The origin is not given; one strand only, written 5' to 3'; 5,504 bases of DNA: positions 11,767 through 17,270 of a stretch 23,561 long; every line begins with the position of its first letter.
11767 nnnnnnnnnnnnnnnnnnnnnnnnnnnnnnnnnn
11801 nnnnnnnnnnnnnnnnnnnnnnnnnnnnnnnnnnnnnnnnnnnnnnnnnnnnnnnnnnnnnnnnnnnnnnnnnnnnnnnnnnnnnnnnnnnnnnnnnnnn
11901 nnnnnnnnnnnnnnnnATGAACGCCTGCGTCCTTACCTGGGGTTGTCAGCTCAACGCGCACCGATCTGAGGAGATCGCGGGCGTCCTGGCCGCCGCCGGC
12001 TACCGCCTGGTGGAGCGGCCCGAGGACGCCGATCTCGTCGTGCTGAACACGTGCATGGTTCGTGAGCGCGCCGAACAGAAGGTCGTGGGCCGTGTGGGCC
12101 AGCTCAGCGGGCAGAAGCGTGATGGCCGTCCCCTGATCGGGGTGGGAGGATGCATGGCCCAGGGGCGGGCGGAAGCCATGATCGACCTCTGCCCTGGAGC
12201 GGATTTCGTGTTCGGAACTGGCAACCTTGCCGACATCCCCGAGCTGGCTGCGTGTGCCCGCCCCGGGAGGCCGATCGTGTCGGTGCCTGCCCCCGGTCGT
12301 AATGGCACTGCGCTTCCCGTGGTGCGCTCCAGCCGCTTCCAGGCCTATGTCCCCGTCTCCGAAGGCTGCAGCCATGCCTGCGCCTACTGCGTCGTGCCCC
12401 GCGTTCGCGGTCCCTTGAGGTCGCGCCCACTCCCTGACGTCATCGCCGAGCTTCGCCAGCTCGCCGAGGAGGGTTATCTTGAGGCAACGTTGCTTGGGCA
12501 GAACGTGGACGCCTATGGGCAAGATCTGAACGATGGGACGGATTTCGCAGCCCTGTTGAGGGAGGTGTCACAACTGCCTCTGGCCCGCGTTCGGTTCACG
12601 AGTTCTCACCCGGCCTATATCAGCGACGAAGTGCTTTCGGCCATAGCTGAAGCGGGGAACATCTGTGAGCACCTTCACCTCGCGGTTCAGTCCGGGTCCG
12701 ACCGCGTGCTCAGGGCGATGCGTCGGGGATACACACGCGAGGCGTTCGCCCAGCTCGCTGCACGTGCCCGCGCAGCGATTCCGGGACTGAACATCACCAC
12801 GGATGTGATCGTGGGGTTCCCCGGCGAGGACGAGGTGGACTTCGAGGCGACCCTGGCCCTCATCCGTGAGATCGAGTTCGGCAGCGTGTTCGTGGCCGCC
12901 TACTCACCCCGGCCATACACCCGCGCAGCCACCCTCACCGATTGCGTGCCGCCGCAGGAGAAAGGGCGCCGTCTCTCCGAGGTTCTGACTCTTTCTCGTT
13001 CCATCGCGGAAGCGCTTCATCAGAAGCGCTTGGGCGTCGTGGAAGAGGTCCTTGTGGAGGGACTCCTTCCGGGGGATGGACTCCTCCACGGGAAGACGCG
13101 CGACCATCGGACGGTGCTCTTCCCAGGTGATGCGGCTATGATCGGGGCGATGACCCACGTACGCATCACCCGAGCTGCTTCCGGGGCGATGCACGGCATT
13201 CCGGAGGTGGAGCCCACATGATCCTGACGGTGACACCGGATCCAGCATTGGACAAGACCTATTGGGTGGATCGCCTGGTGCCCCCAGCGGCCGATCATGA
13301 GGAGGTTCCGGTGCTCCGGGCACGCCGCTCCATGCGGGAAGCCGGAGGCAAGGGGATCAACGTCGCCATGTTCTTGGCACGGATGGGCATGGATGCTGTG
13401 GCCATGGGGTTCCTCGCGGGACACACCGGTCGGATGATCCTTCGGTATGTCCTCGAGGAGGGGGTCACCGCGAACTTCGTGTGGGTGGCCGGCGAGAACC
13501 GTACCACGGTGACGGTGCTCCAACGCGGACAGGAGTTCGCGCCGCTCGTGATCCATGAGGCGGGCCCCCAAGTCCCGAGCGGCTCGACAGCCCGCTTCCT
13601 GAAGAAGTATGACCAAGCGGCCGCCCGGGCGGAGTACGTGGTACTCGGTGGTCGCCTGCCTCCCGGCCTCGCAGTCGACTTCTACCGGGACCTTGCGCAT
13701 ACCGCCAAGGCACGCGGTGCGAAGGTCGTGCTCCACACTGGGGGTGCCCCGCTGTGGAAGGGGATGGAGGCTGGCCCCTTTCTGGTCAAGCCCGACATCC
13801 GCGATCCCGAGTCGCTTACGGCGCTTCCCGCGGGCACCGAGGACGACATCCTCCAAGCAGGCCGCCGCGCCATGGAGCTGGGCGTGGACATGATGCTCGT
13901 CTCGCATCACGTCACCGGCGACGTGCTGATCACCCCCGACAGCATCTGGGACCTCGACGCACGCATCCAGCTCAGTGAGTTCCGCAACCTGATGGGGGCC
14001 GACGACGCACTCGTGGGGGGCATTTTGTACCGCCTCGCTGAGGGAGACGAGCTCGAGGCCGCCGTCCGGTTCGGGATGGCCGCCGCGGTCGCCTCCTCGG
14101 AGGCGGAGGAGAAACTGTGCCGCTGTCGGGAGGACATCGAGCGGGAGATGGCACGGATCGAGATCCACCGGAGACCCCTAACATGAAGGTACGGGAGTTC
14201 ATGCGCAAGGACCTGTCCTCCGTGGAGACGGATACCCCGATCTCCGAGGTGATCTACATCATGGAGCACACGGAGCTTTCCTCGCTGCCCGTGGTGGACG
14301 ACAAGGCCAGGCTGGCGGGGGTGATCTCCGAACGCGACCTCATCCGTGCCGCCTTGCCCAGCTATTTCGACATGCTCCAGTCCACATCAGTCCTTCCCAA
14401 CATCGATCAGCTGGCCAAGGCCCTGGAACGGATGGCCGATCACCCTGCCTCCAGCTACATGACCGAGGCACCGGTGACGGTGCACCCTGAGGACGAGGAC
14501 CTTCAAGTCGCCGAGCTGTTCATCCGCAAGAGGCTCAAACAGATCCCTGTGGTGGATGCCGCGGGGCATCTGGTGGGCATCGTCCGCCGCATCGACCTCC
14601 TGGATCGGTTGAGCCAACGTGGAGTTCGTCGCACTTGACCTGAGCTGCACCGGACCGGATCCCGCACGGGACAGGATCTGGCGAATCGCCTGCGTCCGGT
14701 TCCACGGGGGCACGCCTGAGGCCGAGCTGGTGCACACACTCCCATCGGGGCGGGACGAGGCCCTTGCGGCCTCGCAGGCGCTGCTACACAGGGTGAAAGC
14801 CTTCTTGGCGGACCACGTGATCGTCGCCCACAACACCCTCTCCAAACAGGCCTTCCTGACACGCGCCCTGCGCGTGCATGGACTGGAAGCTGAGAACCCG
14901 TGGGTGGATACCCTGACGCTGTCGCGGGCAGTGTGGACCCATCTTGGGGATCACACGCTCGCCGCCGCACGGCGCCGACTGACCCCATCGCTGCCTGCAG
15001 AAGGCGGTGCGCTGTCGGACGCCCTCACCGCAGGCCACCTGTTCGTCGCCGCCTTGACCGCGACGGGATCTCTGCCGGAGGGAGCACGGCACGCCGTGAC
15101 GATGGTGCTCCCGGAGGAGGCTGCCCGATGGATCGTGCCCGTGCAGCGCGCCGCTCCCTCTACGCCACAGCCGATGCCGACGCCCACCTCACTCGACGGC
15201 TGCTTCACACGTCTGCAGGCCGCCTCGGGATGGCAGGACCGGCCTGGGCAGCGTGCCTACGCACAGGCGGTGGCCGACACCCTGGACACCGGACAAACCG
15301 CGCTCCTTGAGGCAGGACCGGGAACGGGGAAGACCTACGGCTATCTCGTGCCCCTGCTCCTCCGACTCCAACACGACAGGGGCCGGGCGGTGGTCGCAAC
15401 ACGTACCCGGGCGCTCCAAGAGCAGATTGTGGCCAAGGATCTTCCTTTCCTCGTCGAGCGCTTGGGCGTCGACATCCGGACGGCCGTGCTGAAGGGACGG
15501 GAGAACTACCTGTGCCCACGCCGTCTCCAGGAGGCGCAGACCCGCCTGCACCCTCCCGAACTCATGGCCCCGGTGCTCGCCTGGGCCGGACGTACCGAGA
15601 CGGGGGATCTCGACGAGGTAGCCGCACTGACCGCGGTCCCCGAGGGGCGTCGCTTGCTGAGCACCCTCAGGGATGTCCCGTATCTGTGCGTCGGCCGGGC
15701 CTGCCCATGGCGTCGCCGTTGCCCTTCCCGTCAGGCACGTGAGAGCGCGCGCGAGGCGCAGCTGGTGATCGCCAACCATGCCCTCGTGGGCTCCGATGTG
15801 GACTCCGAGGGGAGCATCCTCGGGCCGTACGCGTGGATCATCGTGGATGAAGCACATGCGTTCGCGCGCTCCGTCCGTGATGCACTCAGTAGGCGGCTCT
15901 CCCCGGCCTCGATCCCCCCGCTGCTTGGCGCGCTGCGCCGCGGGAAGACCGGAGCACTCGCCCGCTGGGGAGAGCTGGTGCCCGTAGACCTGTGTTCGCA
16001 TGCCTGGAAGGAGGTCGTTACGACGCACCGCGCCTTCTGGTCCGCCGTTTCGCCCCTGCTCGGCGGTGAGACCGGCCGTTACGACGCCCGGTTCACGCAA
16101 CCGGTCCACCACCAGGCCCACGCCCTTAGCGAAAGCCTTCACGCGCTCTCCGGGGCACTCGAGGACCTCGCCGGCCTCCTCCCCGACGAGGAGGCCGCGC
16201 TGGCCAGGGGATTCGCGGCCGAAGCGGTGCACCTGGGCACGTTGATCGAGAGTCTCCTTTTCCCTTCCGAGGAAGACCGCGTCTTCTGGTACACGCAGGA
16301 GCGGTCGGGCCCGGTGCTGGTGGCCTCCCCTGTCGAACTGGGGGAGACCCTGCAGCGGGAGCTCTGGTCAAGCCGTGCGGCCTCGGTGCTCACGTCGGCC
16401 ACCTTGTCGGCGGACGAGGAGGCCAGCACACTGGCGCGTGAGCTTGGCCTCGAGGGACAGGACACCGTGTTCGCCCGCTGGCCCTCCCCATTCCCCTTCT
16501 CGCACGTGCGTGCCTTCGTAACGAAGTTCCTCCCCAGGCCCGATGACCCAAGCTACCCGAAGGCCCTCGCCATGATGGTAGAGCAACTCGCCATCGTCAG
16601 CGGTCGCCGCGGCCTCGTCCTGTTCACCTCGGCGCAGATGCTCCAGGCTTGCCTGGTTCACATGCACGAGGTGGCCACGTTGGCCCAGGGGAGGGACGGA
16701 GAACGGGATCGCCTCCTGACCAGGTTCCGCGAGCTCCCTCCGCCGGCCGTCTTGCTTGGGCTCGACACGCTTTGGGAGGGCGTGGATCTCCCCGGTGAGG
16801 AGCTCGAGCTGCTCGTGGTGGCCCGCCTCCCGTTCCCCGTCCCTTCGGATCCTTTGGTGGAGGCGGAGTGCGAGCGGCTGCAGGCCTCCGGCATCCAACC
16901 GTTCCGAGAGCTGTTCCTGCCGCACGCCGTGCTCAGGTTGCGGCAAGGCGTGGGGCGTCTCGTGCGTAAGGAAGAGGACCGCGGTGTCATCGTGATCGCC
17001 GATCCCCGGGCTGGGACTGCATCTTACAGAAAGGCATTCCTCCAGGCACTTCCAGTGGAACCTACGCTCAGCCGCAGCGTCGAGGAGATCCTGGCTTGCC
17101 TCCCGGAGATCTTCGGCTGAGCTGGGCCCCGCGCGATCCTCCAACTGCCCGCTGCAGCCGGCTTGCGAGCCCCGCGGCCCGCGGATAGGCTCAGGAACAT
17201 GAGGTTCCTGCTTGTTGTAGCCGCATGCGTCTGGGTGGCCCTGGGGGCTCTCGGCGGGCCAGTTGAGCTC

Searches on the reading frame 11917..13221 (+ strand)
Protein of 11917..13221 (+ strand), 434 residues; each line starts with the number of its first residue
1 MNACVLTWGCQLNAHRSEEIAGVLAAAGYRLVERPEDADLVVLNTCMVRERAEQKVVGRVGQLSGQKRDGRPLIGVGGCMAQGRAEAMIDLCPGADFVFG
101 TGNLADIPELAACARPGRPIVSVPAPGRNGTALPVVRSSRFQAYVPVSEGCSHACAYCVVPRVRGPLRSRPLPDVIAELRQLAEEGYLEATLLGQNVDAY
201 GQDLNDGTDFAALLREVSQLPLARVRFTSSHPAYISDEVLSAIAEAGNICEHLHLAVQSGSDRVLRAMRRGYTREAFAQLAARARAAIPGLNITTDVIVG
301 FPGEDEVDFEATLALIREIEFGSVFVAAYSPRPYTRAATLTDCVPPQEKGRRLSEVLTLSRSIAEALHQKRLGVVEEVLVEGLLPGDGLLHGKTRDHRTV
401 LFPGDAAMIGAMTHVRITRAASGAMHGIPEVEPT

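Call 37: search_protein_families(library=pfam, proteins=[window:11917-13221:+], max_evalue=0.001)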
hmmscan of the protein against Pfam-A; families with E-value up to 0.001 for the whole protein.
window:11917-13221:+ (434 aa): 3 families
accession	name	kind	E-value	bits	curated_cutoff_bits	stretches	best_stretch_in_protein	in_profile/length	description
PF04055.27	Radical_SAM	-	2e-27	96.8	29.5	1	146-316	2-166/166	Radical SAM superfamily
PF00919.26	UPF0004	-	2.6e-25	88.7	27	1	4-100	3-98/98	Uncharacterized protein family UPF0004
PF01938.26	TRAM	-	5.7e-06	26.5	21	1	371-424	3-55/61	TRAM domain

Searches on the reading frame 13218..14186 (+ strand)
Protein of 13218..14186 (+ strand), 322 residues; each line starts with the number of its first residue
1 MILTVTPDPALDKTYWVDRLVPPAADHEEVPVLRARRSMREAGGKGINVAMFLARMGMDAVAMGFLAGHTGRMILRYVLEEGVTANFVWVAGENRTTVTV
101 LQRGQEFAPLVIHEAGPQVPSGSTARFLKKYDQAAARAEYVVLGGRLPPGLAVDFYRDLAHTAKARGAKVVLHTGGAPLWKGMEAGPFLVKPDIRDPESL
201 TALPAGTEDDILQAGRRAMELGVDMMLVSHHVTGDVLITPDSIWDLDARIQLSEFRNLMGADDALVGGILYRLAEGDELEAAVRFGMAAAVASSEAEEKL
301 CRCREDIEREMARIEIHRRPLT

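Call 37: search_protein_families(library=pfam, proteins=[window:13218-14186:+], max_evalue=0.001)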
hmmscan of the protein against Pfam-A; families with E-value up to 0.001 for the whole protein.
window:13218-14186:+ (322 aa): 1 family
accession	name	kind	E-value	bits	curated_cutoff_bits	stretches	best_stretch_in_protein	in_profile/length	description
PF00294.29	PfkB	-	4.6e-31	108.7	25.8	1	22-293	16-289/302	pfkB family carbohydrate kinase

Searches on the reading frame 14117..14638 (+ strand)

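Call 37: search_protein_families(library=pfam, proteins=[window:14117-14638:+], max_evalue=0.001)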
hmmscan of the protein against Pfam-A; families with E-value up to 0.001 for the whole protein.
window:14117-14638:+ (173 aa): 1 family
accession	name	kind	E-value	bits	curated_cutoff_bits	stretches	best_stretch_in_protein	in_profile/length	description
PF00571.33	CBS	-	2.2e-29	101.9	24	2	25-79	1-55/57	CBS domain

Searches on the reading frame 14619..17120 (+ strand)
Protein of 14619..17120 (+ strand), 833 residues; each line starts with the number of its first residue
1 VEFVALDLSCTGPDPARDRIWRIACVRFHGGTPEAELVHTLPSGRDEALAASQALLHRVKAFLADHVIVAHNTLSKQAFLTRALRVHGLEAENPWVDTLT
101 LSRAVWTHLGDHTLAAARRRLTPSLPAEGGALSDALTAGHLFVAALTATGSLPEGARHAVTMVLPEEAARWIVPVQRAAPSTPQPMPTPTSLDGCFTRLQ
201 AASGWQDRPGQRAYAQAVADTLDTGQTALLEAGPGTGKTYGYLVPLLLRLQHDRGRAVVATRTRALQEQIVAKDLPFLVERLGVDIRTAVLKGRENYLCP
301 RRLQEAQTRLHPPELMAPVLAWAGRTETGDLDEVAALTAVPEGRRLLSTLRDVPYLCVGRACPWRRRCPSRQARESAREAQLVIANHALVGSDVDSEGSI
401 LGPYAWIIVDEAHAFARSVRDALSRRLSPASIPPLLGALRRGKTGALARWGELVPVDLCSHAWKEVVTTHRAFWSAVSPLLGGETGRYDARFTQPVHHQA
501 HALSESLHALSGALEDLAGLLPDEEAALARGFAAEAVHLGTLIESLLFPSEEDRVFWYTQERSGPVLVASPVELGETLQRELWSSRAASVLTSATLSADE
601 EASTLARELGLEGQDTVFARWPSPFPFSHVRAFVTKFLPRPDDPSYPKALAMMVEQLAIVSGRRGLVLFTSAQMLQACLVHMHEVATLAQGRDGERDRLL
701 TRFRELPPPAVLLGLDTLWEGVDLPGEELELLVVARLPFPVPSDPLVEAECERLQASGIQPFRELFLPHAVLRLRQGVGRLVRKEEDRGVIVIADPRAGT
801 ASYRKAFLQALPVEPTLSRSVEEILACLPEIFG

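Call 37: search_protein_families(library=pfam, proteins=[window:14619-17120:+], max_evalue=0.001)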
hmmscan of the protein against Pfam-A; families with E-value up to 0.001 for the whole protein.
window:14619-17120:+ (833 aa): 3 families
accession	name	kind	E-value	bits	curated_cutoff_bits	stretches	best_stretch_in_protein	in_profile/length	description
PF13307.12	Helicase_C_2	-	2.4e-37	129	25.3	1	657-812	4-168/170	Helicase C-terminal domain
PF00270.35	DEAD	-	3.5e-10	40.3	26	1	216-295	6-84/167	DEAD/DEAH box helicase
PF00929.31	RNase_T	-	6e-06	27.3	24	0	48-141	66-163/164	Exonuclease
